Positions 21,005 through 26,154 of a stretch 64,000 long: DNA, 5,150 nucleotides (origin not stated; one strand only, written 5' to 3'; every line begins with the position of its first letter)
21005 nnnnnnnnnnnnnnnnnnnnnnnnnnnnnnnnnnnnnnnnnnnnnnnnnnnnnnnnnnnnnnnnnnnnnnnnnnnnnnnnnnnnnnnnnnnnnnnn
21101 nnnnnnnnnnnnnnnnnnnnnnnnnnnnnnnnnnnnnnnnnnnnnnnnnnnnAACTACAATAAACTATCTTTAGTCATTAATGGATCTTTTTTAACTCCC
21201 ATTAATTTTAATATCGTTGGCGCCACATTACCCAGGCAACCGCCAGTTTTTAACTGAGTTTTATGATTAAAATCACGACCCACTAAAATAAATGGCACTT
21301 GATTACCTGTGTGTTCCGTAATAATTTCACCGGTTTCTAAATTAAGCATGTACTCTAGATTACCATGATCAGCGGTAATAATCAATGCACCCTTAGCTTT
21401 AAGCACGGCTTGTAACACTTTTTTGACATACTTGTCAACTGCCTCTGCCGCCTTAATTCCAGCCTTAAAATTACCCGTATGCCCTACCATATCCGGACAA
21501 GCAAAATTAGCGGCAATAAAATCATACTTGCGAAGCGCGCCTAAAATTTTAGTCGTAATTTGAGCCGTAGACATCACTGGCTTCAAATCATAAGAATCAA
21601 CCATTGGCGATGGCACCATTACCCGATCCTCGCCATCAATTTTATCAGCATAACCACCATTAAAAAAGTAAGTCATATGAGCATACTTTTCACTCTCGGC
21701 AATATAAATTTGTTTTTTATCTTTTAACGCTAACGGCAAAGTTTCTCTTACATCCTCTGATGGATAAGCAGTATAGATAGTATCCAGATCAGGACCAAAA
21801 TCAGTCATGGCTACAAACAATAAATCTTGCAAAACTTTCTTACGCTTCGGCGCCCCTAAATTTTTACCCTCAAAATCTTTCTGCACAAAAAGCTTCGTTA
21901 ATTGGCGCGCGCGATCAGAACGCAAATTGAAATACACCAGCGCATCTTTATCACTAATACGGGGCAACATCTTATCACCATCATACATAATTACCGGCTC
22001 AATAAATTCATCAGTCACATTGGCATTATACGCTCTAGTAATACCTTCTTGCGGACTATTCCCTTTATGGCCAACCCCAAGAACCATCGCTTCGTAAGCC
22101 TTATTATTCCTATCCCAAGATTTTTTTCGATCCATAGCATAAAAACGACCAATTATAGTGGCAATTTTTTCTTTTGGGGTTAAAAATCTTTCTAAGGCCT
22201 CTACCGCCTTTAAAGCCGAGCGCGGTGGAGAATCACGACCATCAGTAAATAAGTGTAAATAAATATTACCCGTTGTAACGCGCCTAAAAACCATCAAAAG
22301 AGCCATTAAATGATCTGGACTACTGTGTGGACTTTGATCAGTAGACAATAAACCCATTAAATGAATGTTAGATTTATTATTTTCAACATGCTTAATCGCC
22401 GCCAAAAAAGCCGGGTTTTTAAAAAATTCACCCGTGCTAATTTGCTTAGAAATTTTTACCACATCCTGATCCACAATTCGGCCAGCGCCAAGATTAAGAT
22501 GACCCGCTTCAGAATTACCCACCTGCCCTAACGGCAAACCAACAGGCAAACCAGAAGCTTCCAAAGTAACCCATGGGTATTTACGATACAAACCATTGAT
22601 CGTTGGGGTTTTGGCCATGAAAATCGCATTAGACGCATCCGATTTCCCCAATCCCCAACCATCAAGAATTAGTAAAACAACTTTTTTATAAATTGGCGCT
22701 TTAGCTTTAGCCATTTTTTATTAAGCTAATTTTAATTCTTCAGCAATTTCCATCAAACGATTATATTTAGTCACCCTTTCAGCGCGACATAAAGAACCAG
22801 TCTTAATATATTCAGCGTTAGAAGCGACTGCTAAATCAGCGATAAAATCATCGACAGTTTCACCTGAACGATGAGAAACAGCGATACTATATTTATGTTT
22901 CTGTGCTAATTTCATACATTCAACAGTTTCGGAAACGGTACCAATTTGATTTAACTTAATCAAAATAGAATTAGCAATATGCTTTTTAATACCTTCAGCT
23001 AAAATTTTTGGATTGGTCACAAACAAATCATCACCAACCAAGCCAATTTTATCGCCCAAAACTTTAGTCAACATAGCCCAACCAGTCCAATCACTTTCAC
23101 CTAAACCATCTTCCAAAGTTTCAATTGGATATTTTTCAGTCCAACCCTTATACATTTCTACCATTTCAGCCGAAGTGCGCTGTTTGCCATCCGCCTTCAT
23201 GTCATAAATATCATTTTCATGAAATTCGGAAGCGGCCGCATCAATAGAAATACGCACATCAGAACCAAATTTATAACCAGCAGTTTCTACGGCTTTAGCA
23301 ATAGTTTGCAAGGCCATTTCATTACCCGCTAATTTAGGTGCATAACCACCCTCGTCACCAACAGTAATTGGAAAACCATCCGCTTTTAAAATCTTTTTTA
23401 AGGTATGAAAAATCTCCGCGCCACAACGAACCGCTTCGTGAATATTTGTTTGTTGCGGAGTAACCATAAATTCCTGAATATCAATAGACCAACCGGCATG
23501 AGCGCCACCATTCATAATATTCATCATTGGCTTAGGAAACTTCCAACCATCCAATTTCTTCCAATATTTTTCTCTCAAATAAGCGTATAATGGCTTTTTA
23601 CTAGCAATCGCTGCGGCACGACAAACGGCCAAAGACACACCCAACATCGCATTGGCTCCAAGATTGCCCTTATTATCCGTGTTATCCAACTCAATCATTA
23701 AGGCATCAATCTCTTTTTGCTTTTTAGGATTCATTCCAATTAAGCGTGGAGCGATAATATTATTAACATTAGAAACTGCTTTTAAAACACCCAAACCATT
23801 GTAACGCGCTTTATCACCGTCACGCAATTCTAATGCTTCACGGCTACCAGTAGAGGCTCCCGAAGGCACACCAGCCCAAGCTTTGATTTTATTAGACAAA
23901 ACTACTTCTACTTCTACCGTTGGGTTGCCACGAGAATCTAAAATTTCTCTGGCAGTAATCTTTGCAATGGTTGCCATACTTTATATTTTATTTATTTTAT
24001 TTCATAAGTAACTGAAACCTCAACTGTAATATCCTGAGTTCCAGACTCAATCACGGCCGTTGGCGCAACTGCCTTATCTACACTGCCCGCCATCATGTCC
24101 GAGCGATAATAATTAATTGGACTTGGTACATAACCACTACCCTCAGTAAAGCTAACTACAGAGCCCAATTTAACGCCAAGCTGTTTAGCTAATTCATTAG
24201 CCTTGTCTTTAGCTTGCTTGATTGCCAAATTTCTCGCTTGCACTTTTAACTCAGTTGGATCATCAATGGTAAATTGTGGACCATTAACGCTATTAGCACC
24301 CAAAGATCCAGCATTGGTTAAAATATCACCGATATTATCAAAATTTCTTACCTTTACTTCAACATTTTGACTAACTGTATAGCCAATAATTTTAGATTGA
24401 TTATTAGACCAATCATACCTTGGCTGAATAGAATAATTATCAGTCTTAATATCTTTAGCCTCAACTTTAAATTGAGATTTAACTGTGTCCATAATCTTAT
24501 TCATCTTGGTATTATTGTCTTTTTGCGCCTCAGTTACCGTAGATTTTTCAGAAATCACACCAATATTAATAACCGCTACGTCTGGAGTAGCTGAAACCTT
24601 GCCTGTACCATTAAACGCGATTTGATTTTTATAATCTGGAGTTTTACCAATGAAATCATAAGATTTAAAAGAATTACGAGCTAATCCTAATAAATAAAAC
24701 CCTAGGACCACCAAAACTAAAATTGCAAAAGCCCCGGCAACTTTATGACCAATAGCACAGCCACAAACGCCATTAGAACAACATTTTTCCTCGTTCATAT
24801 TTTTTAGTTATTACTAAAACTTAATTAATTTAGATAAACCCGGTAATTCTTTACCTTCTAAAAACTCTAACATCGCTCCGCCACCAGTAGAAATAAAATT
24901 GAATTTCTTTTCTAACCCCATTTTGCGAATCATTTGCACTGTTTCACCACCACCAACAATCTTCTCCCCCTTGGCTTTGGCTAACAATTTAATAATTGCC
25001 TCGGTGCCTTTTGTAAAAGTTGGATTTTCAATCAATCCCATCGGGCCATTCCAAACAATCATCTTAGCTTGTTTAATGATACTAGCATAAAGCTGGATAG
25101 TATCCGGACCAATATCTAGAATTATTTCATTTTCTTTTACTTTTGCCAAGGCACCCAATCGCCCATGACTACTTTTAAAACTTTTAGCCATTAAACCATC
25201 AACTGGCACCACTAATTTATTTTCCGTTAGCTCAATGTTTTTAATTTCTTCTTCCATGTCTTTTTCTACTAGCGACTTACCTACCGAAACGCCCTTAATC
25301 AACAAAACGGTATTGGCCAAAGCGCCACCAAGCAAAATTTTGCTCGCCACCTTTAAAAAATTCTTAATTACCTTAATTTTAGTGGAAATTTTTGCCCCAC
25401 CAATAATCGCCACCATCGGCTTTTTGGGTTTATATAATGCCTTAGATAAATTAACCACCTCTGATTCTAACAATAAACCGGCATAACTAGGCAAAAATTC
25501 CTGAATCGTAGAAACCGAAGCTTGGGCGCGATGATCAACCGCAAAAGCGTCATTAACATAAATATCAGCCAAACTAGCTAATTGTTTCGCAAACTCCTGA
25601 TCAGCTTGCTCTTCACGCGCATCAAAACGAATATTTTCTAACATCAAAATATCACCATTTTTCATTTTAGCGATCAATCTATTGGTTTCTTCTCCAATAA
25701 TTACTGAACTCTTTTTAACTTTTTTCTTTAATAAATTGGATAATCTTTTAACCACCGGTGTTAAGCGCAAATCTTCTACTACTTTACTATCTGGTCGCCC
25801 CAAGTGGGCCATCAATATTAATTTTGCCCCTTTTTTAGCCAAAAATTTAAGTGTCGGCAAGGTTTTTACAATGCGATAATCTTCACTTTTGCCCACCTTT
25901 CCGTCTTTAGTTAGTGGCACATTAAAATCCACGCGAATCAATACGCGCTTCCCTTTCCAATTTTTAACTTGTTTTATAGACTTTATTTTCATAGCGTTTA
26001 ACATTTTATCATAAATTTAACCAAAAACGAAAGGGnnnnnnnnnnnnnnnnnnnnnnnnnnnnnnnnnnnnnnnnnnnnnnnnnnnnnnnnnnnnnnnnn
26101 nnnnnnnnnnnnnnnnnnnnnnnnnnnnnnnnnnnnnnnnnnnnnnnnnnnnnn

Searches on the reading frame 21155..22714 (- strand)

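Call 10: search_protein_families(library=pfam, proteins=[window:21155-22714:-], max_evalue=0.001)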
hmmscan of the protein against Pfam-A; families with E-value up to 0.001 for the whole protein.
window:21155-22714:- (519 aa): 4 families
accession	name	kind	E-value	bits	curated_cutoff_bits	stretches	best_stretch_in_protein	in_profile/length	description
PF01676.23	Metalloenzyme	-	4.6e-69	233.2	24.3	1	10-509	1-252/252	Metalloenzyme superfamily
PF06415.18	iPGM_N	-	5.8e-64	216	27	1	88-306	1-215/217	BPG-independent PGAM N-terminus (iPGM_N)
PF01663.27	Phosphodiest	-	5.1e-05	23.5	23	1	387-452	157-221/342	Type I phosphodiesterase / nucleotide pyrophosphatase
PF00884.28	Sulfatase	-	0.00083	19.2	25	0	422-507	209-301/301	Sulfatase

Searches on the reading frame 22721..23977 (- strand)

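Call 8: search_protein_families(library=pfam, proteins=[window:22721-23977:-], max_evalue=0.01)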
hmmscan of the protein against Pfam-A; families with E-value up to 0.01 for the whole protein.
window:22721-23977:- (418 aa): 3 families
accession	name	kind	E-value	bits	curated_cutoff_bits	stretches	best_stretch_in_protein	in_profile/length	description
PF00113.28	Enolase_C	-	2.3e-103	346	21.5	1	147-415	4-281/296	Enolase, C-terminal TIM barrel domain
PF03952.21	Enolase_N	-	6.7e-58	195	35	1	4-134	1-131/131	Enolase, N-terminal domain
PF13378.12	MR_MLE_C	-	0.00071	19.8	29.4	1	245-369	34-154/219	Enolase C-terminal domain-like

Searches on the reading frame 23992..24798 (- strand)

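Call 8: search_protein_families(library=pfam, proteins=[window:23992-24798:-], max_evalue=0.01)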
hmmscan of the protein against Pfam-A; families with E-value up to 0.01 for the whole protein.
window:23992-24798:- (268 aa): 1 family
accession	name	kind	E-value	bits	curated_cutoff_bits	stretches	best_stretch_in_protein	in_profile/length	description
PF04402.19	SIMPL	-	3.4e-59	201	25.2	1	60-265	1-205/205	Protein of unknown function (DUF541)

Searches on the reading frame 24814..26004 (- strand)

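Call 8: search_protein_families(library=pfam, proteins=[window:24814-26004:-], max_evalue=0.01)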
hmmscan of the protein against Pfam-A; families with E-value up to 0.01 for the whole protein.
window:24814-26004:- (396 aa): 1 family
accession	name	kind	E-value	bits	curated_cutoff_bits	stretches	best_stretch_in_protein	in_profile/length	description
PF00162.24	PGK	-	3.9e-135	451.1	27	1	15-385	5-379/379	Phosphoglycerate kinase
